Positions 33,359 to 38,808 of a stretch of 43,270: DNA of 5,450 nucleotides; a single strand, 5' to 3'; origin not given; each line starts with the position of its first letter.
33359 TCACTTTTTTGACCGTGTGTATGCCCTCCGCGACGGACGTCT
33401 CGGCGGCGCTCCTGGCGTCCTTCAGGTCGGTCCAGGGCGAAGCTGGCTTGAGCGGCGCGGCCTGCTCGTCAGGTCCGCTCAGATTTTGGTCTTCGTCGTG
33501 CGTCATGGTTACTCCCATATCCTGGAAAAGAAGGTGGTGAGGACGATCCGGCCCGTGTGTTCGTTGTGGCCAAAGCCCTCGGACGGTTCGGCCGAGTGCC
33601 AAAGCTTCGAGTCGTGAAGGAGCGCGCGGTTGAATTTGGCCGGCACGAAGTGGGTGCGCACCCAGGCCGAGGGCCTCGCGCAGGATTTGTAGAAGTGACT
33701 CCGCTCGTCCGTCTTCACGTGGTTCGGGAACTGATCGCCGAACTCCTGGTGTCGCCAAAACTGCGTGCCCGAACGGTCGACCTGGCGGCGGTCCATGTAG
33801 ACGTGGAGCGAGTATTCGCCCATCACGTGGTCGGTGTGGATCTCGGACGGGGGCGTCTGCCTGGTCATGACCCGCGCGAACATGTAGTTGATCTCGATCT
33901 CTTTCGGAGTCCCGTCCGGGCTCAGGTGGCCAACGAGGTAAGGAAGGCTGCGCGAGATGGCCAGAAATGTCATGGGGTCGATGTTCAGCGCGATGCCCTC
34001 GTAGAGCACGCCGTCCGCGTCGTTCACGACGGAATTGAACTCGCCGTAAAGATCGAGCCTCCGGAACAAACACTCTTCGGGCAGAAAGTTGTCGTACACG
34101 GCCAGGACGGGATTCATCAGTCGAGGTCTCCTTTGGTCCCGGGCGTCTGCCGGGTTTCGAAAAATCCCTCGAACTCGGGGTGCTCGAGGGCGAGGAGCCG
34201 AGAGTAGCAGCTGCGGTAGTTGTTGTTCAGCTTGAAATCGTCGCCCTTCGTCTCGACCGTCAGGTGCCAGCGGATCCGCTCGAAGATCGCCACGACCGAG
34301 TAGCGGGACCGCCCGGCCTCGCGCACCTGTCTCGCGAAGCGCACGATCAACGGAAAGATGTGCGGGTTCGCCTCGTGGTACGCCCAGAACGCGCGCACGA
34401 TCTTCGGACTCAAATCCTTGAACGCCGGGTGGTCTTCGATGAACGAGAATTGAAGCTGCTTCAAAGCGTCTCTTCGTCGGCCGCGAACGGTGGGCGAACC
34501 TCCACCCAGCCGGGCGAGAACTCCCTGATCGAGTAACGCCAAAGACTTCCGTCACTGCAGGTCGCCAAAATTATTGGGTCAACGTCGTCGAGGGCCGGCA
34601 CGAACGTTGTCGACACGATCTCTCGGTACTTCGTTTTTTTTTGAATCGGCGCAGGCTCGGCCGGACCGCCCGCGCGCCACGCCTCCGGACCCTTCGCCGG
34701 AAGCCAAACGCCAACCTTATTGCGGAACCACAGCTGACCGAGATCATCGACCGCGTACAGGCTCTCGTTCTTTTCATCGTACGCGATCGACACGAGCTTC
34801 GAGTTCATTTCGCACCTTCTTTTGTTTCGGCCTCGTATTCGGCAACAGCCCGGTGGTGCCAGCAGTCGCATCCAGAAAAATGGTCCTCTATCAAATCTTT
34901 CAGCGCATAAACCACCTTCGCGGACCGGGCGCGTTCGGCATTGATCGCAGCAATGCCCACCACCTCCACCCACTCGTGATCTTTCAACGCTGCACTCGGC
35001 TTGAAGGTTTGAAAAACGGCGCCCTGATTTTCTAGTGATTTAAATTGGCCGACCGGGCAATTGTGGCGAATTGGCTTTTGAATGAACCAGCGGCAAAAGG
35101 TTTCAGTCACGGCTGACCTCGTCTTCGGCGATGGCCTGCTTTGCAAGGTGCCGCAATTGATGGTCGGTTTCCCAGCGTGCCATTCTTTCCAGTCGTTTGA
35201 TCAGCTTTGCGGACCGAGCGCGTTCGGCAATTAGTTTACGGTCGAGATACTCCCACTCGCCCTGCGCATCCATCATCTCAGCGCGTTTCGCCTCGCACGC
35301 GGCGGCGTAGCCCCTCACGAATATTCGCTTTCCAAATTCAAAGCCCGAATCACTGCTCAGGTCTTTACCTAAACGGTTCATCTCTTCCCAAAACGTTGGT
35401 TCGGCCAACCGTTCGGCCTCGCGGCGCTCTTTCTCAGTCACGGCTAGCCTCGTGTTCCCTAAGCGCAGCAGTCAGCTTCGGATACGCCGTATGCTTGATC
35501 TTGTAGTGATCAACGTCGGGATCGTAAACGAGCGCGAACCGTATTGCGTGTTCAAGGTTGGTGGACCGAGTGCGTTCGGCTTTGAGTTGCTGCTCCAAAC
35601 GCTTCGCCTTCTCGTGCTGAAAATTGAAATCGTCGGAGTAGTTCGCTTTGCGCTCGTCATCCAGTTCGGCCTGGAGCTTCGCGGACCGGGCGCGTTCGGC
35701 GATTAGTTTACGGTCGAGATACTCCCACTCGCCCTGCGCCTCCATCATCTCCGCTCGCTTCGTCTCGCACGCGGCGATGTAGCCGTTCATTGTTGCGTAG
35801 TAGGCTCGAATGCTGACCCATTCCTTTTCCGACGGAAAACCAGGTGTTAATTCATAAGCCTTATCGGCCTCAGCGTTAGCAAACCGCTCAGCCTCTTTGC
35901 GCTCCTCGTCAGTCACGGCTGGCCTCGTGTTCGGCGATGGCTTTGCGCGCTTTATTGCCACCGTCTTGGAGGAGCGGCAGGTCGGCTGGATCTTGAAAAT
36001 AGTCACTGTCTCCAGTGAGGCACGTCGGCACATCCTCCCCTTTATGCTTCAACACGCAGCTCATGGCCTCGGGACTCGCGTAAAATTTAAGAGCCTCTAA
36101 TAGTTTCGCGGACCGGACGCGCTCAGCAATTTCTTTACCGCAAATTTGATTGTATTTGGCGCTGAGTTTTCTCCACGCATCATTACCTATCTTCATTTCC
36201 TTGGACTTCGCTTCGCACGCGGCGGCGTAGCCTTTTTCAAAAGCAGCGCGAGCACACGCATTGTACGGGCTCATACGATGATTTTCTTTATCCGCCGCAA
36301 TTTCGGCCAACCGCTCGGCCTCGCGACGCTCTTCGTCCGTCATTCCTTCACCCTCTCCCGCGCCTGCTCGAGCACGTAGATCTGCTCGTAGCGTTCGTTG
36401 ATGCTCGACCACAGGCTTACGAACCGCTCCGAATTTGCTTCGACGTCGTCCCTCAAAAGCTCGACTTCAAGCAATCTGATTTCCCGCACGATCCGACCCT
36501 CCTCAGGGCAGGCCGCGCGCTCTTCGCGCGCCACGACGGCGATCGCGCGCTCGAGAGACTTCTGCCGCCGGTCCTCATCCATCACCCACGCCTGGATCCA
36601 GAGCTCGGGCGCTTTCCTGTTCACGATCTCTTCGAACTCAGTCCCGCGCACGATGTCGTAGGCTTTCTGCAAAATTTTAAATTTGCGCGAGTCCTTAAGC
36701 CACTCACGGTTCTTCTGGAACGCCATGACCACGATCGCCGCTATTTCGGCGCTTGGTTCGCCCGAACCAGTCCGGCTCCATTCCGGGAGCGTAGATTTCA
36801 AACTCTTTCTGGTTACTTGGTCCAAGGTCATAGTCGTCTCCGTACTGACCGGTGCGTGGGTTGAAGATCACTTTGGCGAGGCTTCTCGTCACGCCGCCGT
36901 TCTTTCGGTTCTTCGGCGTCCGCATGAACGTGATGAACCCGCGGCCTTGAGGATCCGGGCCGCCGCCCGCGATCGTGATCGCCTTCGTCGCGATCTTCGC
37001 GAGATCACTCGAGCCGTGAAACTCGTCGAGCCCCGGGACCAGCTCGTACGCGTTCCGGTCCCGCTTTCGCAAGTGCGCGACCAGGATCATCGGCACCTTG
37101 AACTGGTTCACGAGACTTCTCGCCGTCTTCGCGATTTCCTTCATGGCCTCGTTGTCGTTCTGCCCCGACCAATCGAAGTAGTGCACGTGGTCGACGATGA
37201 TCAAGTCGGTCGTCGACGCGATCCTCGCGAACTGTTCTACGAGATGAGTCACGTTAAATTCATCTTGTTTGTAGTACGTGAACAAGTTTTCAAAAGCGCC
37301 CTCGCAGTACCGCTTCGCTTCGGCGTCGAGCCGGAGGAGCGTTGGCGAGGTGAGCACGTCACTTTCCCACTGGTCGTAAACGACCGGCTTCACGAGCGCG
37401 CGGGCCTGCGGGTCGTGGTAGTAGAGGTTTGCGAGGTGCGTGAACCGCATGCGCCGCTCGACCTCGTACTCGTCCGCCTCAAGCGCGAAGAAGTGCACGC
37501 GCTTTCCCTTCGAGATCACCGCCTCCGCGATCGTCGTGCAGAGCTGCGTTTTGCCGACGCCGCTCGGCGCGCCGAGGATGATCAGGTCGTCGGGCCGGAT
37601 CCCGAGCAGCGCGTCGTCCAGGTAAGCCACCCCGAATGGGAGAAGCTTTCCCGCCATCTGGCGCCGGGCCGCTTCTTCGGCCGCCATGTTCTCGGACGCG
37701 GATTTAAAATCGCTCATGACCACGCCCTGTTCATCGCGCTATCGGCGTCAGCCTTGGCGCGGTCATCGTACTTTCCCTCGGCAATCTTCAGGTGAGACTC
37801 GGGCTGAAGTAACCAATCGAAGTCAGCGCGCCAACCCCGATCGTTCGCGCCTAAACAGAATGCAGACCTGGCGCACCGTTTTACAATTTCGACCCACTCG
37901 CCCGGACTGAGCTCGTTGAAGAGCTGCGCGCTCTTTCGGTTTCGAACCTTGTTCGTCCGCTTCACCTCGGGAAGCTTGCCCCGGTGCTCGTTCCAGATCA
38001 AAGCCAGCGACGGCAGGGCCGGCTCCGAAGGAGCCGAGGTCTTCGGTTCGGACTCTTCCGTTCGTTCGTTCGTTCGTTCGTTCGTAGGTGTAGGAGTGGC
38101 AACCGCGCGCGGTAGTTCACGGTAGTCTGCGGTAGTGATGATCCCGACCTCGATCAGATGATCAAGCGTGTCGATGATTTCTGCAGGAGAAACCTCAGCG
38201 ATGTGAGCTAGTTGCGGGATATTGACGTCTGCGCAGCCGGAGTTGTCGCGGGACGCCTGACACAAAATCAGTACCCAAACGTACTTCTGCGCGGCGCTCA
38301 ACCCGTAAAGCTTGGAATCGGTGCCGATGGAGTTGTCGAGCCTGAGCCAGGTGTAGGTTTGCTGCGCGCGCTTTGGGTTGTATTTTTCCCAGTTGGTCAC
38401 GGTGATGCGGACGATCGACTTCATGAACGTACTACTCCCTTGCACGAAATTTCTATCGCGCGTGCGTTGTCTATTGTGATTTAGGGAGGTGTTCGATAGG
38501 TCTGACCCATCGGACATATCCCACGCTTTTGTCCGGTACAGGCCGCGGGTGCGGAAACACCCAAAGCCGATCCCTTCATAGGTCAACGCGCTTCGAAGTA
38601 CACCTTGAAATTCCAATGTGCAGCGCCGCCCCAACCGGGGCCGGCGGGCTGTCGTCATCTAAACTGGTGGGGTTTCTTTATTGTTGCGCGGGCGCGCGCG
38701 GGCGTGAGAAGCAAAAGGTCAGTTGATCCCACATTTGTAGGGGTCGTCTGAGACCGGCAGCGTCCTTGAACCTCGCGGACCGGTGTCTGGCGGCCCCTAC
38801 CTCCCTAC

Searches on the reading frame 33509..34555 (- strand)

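Call 20: search_protein_families(library=phrogs, proteins=[window:33509-34555:-], max_evalue=0.001)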
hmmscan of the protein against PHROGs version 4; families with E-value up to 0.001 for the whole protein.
window:33509-34555:- (348 aa): 1 family
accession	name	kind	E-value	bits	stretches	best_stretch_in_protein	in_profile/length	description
phrog_1644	-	head and packaging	6.5e-14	53.5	1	206-345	71-216/220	minor coat protein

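Call 54: search_protein_families(library=pfam, proteins=[window:33509-34555:-], max_evalue=0.01)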
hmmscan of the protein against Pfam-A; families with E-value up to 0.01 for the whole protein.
window:33509-34555:- (348 aa): 1 family
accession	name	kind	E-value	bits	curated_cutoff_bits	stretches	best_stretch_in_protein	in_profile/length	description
PF20043.4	DUF6445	-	2.8e-06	27.9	24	1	249-343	117-224/224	Family of unknown function (DUF6445)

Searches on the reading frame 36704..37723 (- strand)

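Call 20: search_protein_families(library=phrogs, proteins=[window:36704-37723:-], max_evalue=0.001)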
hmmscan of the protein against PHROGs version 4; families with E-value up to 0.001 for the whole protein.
window:36704-37723:- (339 aa): 4 families
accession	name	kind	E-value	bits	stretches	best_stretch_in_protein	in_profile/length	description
phrog_239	-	DNA, RNA and nucleotide metabolism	1.2e-27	98.3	1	19-306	332-608/801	DNA primase/helicase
phrog_19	-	DNA, RNA and nucleotide metabolism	3.5e-26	93.2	1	20-294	327-578/621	DnaB-like replicative helicase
phrog_243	-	DNA, RNA and nucleotide metabolism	6.1e-11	42.8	1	19-92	9-79/273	DnaB-like replicative helicase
phrog_5482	-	unknown function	6.7e-07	29.4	1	144-251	131-246/341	-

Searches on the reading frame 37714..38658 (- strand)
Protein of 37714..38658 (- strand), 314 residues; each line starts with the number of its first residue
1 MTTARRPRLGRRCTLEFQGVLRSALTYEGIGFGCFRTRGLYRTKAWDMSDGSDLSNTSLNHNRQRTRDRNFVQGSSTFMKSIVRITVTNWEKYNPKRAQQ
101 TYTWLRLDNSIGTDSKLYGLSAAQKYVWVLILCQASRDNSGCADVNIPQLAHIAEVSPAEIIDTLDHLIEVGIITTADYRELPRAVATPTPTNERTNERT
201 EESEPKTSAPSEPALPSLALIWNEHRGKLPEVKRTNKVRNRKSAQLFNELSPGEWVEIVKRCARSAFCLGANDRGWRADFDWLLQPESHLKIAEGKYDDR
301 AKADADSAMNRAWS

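Call 20: search_protein_families(library=phrogs, proteins=[window:37714-38658:-], max_evalue=0.001)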
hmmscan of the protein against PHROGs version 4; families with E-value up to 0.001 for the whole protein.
window:37714-38658:- (314 aa): 5 families
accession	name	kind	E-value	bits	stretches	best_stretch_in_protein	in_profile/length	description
phrog_345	-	DNA, RNA and nucleotide metabolism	1.5e-22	81.6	2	189-301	163-293/297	replication initiation O-like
phrog_10469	-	DNA, RNA and nucleotide metabolism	2e-16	61.2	1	220-307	193-282/305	DnaD-like helicase loader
phrog_19658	-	DNA, RNA and nucleotide metabolism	7.1e-13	49.7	1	212-306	162-258/283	replication initiation protein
phrog_5810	-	DNA, RNA and nucleotide metabolism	4.4e-07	30.8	1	222-298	178-267/268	replication initiation protein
phrog_186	-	DNA, RNA and nucleotide metabolism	4.8e-06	27.5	1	93-208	11-122/308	DnaD-like helicase loader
